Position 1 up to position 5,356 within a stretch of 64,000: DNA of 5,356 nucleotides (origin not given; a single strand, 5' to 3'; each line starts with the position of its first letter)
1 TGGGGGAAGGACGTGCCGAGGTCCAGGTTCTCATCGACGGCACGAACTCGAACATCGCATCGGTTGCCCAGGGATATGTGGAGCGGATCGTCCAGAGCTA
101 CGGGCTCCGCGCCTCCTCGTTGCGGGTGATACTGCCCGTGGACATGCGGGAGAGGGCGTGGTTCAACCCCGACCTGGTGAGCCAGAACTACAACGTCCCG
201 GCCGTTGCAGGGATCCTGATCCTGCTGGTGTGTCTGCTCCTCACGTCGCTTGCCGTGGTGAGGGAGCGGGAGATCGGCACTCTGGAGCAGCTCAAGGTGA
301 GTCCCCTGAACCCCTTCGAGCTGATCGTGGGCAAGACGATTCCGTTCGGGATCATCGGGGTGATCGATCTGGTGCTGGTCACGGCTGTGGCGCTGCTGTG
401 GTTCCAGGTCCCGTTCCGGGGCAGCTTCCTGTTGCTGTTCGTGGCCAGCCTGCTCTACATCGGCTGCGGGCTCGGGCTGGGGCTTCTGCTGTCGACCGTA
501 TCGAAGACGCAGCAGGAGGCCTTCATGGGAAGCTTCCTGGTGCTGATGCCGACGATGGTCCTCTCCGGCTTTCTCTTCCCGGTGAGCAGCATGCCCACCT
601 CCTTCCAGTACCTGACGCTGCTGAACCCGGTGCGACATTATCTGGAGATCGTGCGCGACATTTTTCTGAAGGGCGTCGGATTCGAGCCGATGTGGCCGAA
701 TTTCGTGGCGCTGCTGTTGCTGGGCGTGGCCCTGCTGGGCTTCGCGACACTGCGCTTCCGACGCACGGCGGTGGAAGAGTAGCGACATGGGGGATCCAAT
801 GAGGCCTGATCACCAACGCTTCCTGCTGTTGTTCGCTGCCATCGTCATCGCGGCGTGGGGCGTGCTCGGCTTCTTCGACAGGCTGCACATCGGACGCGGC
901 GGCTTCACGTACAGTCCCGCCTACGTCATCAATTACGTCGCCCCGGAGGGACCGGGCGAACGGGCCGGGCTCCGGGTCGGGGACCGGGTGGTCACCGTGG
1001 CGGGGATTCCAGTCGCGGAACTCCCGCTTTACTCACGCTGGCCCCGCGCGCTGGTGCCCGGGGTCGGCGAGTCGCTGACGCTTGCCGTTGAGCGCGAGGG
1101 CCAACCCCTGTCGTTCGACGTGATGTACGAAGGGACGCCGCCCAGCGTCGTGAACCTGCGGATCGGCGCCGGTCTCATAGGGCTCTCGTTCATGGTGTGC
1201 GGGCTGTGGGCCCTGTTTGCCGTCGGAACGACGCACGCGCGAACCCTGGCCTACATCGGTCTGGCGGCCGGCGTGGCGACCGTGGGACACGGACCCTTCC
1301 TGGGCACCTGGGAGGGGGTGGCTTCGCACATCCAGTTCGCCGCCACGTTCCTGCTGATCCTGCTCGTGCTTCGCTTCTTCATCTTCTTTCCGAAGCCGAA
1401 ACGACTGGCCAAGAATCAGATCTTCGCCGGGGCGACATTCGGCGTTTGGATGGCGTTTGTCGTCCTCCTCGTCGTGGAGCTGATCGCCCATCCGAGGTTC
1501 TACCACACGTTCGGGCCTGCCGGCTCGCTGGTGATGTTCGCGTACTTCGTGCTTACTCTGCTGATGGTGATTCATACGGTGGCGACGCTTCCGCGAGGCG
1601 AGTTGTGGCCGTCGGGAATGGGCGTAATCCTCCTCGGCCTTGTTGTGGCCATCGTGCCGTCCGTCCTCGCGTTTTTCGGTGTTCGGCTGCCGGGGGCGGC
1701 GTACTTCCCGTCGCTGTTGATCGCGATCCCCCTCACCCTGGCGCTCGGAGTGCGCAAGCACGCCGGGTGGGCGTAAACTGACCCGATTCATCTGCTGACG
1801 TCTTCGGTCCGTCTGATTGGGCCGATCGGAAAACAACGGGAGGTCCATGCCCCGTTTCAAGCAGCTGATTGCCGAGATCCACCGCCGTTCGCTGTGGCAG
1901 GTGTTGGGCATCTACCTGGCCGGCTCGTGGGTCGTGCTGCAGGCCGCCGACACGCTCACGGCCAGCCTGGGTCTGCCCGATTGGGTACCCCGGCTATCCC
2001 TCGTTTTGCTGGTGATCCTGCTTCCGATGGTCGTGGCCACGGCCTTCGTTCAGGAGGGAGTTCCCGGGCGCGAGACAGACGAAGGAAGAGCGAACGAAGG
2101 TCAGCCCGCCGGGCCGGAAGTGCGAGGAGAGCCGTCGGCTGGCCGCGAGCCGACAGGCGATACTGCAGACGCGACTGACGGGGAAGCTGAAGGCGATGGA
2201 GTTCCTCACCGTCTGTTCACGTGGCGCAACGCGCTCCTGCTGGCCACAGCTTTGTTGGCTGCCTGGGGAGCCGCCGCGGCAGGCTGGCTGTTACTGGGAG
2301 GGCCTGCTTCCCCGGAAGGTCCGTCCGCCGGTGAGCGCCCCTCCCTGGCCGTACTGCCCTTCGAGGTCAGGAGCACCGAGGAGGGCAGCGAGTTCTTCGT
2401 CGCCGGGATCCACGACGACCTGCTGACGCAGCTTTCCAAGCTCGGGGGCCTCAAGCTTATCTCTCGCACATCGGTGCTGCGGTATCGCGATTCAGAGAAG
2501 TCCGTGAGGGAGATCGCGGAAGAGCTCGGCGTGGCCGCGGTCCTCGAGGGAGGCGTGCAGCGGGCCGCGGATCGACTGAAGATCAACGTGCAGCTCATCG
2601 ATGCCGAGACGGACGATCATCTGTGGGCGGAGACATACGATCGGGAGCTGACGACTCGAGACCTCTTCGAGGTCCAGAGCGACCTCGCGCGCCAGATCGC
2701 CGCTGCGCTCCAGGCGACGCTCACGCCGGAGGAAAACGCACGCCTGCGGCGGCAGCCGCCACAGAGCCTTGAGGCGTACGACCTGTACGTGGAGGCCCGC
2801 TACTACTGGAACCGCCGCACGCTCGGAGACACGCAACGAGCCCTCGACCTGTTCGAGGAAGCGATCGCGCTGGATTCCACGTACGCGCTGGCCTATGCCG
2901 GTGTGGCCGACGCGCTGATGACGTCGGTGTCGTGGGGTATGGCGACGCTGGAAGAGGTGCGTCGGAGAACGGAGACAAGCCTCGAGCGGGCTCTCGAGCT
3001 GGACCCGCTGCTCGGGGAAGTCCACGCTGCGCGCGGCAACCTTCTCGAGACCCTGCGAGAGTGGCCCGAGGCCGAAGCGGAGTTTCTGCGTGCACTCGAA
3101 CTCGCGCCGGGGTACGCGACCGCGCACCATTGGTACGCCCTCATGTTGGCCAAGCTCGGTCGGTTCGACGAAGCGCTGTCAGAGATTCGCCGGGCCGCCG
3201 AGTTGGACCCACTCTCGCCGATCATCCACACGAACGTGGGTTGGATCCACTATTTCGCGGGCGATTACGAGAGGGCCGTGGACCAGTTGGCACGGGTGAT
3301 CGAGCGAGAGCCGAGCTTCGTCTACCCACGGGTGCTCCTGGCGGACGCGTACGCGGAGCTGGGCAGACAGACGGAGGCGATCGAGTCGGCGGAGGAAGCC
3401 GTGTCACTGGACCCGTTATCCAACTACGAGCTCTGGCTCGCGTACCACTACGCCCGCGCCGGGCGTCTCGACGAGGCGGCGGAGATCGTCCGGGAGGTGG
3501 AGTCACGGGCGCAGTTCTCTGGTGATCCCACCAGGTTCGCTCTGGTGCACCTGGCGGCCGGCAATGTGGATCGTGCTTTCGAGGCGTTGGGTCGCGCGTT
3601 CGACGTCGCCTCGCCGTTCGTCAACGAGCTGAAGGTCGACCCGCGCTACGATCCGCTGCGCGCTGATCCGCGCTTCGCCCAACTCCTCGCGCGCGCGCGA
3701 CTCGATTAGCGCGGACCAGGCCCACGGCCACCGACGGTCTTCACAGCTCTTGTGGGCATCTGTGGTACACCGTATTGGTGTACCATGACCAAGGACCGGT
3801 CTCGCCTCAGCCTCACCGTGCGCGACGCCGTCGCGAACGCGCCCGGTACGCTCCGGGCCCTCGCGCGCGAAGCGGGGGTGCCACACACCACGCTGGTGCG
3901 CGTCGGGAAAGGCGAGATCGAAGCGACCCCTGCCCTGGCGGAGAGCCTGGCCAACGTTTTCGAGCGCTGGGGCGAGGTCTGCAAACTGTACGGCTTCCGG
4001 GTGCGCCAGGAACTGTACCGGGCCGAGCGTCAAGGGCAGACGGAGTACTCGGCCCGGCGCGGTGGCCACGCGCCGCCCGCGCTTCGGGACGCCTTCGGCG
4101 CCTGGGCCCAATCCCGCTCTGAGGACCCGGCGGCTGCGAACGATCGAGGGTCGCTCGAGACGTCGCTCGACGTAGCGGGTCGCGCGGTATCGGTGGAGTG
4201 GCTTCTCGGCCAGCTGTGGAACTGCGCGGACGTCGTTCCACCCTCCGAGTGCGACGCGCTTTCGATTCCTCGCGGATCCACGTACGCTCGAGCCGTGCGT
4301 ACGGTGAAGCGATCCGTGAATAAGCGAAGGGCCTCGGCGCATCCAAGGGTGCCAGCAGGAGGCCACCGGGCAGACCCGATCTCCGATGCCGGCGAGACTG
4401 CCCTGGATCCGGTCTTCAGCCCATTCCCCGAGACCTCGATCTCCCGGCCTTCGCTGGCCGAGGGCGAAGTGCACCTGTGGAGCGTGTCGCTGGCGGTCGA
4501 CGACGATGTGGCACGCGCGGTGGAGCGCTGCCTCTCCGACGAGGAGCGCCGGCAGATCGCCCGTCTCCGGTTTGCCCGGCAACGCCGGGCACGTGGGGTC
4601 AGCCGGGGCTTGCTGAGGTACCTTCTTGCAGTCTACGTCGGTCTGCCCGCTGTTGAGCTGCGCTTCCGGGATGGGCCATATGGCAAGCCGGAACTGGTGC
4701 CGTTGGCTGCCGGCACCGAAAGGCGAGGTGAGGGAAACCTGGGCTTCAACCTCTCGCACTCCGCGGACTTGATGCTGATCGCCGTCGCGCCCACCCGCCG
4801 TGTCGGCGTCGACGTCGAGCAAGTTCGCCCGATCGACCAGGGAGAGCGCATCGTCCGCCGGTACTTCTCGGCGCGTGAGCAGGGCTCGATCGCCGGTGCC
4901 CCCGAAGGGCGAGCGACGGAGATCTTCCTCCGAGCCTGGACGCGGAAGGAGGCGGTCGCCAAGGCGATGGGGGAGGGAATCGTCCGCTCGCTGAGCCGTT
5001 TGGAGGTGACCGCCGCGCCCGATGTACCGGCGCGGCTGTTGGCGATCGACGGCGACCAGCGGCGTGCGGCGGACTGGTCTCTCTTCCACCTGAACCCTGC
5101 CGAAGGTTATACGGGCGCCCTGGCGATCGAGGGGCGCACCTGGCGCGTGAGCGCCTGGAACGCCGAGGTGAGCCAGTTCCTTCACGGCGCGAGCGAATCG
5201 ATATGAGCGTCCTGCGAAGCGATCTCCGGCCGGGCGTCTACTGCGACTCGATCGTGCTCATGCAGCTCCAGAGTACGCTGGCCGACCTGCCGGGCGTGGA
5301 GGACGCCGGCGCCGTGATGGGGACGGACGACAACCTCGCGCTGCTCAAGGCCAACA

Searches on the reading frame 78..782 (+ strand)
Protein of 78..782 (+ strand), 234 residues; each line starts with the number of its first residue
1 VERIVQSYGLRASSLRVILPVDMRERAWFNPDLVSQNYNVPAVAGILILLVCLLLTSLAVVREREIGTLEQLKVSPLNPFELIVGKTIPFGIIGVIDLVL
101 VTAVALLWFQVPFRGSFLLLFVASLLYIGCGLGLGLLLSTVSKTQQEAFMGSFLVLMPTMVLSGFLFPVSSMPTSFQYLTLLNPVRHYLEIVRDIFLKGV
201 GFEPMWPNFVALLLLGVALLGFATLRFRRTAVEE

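Call 61: search_protein_families(library=pfam, proteins=[window:78-782:+], max_evalue=0.00001)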
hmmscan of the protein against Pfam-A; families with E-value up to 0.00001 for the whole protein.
window:78-782:+ (234 aa): 3 families
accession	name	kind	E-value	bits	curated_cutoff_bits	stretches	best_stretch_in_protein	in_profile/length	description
PF12698.13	ABC2_membrane_3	-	2.3e-33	116.2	31.6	1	16-224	141-346/347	ABC-2 family transporter protein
PF01061.29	ABC2_membrane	-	3.4e-30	105.6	26.9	1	37-197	48-211/211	ABC-2 type transporter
PF12679.13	ABC2_membrane_2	-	1e-13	51.6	27.2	1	43-229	73-280/283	ABC-2 family transporter protein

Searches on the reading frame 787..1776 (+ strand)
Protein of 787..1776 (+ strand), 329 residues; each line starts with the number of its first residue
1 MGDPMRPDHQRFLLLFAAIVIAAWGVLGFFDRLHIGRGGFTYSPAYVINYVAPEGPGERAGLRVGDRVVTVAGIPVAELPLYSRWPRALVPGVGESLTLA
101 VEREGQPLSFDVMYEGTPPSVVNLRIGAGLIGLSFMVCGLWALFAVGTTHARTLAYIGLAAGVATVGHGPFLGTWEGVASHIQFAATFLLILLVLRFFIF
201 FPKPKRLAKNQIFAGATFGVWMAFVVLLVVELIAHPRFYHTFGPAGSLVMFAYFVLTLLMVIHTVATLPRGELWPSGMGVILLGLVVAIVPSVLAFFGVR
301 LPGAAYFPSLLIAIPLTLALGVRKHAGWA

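Call 61: search_protein_families(library=pfam, proteins=[window:787-1776:+], max_evalue=0.00001)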
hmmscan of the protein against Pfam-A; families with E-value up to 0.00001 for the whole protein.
window:787-1776:+ (329 aa): 1 family
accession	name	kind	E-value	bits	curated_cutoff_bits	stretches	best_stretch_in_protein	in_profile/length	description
PF17820.7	PDZ_6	-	7e-09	35.7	27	1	47-79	1-33/54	PDZ domain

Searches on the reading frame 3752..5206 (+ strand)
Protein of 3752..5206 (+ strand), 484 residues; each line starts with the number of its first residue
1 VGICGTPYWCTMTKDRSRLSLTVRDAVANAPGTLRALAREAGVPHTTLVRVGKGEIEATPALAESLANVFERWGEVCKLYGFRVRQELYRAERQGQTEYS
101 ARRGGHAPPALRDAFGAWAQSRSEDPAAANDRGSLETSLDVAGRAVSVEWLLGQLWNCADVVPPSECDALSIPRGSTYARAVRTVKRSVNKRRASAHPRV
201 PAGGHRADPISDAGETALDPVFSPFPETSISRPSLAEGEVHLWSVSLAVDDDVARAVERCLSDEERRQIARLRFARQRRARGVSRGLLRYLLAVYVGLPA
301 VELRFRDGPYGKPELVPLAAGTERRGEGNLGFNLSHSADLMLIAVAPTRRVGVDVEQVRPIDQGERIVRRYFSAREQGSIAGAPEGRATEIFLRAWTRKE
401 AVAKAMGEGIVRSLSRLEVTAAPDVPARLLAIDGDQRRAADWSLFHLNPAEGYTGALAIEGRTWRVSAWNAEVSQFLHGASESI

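Call 61: search_protein_families(library=pfam, proteins=[window:3752-5206:+], max_evalue=0.00001)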
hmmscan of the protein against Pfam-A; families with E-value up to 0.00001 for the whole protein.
window:3752-5206:+ (484 aa): 2 families
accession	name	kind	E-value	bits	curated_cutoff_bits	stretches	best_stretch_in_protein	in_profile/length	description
PF01648.25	ACPS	-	4.7e-20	72.1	25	1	350-454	1-107/111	4'-phosphopantetheinyl transferase superfamily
PF22624.1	AASDHPPT_N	-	2.3e-09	37.8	27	1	257-346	13-98/100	4'-phosphopantetheinyl transferase, N-terminal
